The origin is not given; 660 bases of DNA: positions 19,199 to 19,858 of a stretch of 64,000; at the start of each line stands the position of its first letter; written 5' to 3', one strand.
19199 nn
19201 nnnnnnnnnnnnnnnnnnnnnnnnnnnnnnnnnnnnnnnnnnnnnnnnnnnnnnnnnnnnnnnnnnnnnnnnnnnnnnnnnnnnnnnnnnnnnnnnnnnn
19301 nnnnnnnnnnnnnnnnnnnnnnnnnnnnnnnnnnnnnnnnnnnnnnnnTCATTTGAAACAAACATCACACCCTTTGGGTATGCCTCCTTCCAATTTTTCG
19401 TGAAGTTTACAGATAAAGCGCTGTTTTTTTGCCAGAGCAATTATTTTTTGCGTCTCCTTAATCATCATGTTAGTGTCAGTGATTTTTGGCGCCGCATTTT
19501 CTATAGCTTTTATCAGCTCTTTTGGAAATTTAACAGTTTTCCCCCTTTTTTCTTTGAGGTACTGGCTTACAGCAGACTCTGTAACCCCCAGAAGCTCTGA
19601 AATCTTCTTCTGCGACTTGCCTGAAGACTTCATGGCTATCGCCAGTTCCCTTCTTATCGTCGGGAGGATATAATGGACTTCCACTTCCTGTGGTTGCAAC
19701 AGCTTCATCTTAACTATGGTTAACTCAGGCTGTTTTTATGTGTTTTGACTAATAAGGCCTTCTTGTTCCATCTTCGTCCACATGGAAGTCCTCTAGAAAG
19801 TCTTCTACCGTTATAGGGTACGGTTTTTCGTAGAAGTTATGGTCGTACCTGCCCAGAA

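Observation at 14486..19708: suf operon in non-canonical order with a SufS-SufU fusion protein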

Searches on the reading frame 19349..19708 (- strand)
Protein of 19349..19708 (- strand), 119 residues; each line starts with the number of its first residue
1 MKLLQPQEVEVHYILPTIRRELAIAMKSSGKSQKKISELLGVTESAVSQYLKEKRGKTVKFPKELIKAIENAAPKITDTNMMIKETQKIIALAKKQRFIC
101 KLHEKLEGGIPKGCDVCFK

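Call 3: search_protein_families(library=pfam, proteins=[window:19349-19708:-], max_evalue=0.01)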
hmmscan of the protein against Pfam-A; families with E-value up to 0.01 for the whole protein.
window:19349-19708:- (119 aa): 9 families
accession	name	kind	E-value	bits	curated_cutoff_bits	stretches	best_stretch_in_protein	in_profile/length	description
PF01381.28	HTH_3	-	6.7e-05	23.3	23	1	24-59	3-38/55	Helix-turn-helix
PF15943.11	YdaS_toxin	-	9.5e-05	22.6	30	1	25-75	4-50/65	Bacterial toxin YdaS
PF13384.12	HTH_23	-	0.00015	21.9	24.6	1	19-53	5-40/50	Homeodomain-like domain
PF08281.18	Sigma70_r4_2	-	0.00073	19.6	25.7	1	29-52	25-48/54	Sigma-70, region 4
PF13560.12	HTH_31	-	0.0034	18.1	27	1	20-56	4-37/64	Helix-turn-helix domain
PF13412.12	HTH_24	-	0.0036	17.3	21.9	1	23-53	10-40/48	Winged helix-turn-helix DNA-binding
PF01022.26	HTH_5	-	0.0042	17.4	22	0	34-52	19-37/47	Bacterial regulatory protein, arsR family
PF25787.1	HTH_SB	-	0.0076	16.4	43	0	20-49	12-41/53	Sleeping Beauty transposase HTH domain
PF16509.11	KORA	-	0.009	16.6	26.7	0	28-53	28-53/84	TrfB plasmid transcriptional repressor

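Call 4: search_protein_families(library=ncbifam, proteins=[window:19349-19708:-], max_evalue=0.01)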
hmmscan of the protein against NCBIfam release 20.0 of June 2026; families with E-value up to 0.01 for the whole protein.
window:19349-19708:- (119 aa): 6 families
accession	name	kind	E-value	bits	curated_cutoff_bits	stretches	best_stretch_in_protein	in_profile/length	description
TIGR02937.1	sigma70-ECF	superfamily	0.00047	19.8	42.9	1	21-57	124-160/165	sigma-70 family RNA polymerase sigma factor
NF038310.1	lysogeny_AimR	equivalog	0.00064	18.9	70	1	26-85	5-61/365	AimR family lysis-lysogeny pheromone receptor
NF033546.1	transpos_IS21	equivalog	0.0028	17.2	160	1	27-106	5-79/294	IS21 family transposase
TIGR03879.1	near_KaiC_dom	domain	0.0038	17.7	65.1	1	23-65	27-71/91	probable regulatory domain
NF007408.0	PRK09943.1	equivalog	0.0066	16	211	1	21-70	11-60/185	HTH-type transcriptional regulator PuuR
NF033545.0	transpos_IS630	equivalog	0.0068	15.9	100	1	19-54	1-36/299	IS630 family transposase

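Call 63: find_homologous_proteins(query=window:19349-19708:-, max_evalue=0.00001)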
Query window:19349-19708:- (119 aa): 77 proteins with E <= 0.00001 among 88 candidates.
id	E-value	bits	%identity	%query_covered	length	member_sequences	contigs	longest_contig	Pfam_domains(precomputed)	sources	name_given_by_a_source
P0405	5.1e-69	247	100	100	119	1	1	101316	-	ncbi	-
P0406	3.7e-48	180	73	100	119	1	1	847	PF01381.29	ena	-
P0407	4.9e-45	170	71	98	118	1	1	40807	-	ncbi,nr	ncbi:transcriptional regulator [Candidatus Woesearchaeota archaeon]|nr:transcriptional regulator [Ca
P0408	1.4e-42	162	63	97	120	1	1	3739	-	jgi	jgi:predicted transcriptional regulator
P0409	3.8e-42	161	66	100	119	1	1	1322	-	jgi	-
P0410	1.2e-41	159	64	97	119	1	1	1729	-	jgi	jgi:predicted transcriptional regulator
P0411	8.8e-41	156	67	98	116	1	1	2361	-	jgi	-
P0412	1.4e-40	156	66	97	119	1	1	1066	PF01381.29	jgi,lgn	jgi:hypothetical protein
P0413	3.7e-40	154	66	97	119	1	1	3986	PF01381.29,PF08281.19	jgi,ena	-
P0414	4.7e-40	154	65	97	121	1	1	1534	PF09048.18,PF01381.29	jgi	jgi:predicted transcriptional regulator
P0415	1.1e-39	153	66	97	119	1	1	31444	PF08281.19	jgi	jgi:uncharacterized protein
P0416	3.3e-39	151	62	97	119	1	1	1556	PF15943.12,PF01381.29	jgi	jgi:predicted transcriptional regulator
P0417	4.2e-39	151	62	97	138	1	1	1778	PF08281.19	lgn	-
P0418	9.5e-38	147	62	97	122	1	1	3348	PF08281.19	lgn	-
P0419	9.7e-38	147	61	97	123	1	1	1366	PF09048.18,PF01381.29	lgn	-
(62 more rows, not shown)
